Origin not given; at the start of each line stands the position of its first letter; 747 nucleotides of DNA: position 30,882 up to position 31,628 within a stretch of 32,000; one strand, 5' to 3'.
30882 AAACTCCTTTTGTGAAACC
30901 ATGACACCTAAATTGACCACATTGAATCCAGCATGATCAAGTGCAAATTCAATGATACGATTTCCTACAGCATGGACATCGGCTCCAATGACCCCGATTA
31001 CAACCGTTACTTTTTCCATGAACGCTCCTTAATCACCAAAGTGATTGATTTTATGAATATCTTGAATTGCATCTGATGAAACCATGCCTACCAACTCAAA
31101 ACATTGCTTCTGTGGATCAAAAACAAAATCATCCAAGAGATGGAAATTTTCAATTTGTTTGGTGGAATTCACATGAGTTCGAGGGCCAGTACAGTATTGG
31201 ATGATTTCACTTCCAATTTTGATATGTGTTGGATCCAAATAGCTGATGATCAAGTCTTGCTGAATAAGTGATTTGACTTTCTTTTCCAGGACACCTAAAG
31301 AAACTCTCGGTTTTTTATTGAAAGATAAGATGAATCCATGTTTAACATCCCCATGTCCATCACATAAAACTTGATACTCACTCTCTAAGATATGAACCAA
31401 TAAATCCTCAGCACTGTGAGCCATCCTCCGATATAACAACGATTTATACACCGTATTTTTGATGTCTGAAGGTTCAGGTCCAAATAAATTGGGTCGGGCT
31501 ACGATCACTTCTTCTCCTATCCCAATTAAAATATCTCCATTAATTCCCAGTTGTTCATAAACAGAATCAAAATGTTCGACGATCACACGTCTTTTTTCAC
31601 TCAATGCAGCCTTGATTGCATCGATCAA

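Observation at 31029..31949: Operon-leading P-loop protein with degenerate tRNA-synthetase editing-domain (tRNA_SAD-like) motifs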

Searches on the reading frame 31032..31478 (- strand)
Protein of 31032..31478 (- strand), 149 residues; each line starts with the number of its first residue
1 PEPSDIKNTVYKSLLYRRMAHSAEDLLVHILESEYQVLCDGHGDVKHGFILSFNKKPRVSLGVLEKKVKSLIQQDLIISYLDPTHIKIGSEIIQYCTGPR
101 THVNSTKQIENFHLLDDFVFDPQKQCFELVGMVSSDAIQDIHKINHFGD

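Call 41: search_solved_structures(query=A2, max_evalue=10, show_alignments=5)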
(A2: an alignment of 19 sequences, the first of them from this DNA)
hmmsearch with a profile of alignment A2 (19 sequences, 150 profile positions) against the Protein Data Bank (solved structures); distinct sequences matched with E-value up to 10: 10.
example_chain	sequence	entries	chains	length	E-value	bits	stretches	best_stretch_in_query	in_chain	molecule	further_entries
1gh8_A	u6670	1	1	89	0.12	15.7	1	55-90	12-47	TRANSLATION ELONGATION FACTOR 1BETA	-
2yy3_A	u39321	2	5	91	0.52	13.6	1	54-90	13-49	Elongation factor 1-beta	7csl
9lf8_R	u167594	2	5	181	0.86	12.9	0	61-107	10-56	Entry-fusion complex associated protein OPG095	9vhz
8zu9_E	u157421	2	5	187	0.9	12.8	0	61-107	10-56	Entry-fusion complex associated protein OPG095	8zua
22ll_Aa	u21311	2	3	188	0.96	12.7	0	61-107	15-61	Entry-fusion complex associated protein OPG095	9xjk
9j7y_G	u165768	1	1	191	1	12.7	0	61-107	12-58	Entry-fusion complex associated protein OPG095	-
1v4p_A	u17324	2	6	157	1.1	12.6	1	21-82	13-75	alanyl-tRNA synthetase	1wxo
5ag3_A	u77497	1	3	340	1.7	11.9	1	98-143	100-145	PUTATIVE PTERIDINE-DEPENDENT DIOXYGENASE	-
5a3k_A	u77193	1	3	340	1.8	11.9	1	98-143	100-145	PUTATIVE PTERIDINE-DEPENDENT DIOXYGENASE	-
2plw_A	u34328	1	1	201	2.4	11.4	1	95-148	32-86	Ribosomal RNA methyltransferase, putative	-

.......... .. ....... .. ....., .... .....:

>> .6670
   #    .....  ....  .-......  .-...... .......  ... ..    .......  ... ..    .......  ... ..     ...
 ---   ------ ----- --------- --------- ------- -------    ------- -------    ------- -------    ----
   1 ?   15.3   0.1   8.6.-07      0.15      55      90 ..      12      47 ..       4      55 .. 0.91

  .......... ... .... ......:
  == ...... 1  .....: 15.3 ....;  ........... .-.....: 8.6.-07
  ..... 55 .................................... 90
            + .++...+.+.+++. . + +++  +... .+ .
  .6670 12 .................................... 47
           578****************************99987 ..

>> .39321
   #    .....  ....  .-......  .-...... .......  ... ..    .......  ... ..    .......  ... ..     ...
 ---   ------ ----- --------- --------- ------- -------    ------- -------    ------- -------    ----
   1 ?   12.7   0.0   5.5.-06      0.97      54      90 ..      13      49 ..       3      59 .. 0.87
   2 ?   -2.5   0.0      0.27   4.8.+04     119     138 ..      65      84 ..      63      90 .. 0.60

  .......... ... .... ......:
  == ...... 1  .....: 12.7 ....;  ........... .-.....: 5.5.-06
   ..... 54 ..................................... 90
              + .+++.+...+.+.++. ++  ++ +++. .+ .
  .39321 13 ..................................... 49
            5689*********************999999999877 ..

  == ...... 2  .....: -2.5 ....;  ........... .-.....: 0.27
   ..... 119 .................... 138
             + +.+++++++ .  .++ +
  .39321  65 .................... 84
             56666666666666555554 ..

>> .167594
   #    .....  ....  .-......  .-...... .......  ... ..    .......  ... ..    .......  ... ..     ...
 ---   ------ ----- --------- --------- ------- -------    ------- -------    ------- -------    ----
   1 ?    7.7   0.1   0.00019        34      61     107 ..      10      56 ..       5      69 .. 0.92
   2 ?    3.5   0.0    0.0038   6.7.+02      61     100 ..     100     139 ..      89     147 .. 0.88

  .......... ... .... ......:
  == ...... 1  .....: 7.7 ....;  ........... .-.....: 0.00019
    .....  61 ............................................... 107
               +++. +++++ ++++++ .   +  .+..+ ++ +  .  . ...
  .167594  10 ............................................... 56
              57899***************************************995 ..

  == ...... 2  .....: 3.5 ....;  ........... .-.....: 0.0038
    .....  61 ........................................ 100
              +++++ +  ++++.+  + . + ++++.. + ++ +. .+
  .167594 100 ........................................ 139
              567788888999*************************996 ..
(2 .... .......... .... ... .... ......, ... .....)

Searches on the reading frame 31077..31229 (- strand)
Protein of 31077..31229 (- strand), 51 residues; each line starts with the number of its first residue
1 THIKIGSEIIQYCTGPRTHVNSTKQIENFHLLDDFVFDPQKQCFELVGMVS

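Call 46: search_solved_structures(query=A4, max_evalue=10, show_alignments=5)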
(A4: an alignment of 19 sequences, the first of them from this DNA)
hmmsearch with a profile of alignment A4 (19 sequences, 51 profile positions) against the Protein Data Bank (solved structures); distinct sequences matched with E-value up to 10: 3.
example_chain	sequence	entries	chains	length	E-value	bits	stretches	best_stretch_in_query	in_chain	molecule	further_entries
3vgp_A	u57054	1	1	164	0.097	16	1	17-35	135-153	Transmembrane oligosaccharyl transferase, putative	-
9bov_C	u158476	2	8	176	0.21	14.9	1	6-28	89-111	NADH dehydrogenase (Ubiquinone), 24 kDa subunit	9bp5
3vu0_A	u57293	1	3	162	0.26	14.6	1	17-35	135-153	Putative uncharacterized protein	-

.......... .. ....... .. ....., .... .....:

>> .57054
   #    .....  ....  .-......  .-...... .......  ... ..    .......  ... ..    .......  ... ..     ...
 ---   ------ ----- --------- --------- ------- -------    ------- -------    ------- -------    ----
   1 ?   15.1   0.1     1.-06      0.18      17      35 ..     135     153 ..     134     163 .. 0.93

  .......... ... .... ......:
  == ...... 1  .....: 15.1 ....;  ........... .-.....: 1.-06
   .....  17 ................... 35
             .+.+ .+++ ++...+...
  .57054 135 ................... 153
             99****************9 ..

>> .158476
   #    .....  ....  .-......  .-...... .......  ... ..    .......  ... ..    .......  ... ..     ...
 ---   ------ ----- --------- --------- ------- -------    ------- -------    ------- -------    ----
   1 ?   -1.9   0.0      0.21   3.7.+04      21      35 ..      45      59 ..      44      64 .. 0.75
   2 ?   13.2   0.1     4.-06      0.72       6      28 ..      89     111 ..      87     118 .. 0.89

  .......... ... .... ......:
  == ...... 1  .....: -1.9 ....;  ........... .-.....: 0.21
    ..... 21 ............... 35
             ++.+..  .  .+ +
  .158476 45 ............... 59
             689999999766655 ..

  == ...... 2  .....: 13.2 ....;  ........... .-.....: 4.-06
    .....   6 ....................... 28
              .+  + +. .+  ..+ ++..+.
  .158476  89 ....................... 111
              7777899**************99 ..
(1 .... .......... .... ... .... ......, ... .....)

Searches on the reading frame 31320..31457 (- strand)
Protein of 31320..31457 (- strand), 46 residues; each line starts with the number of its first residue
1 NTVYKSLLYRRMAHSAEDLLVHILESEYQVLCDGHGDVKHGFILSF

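Call 45: search_solved_structures(query=A3, max_evalue=10, show_alignments=5)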
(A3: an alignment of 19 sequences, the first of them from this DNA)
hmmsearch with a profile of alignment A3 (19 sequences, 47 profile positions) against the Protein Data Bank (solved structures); distinct sequences matched with E-value up to 10: 2.
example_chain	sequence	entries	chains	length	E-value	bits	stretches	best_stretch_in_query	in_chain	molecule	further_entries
2rgh_A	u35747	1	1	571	0.62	13.3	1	8-34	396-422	Alpha-Glycerophosphate Oxidase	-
2rgo_A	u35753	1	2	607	0.67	13.2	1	8-34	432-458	Alpha-Glycerophosphate Oxidase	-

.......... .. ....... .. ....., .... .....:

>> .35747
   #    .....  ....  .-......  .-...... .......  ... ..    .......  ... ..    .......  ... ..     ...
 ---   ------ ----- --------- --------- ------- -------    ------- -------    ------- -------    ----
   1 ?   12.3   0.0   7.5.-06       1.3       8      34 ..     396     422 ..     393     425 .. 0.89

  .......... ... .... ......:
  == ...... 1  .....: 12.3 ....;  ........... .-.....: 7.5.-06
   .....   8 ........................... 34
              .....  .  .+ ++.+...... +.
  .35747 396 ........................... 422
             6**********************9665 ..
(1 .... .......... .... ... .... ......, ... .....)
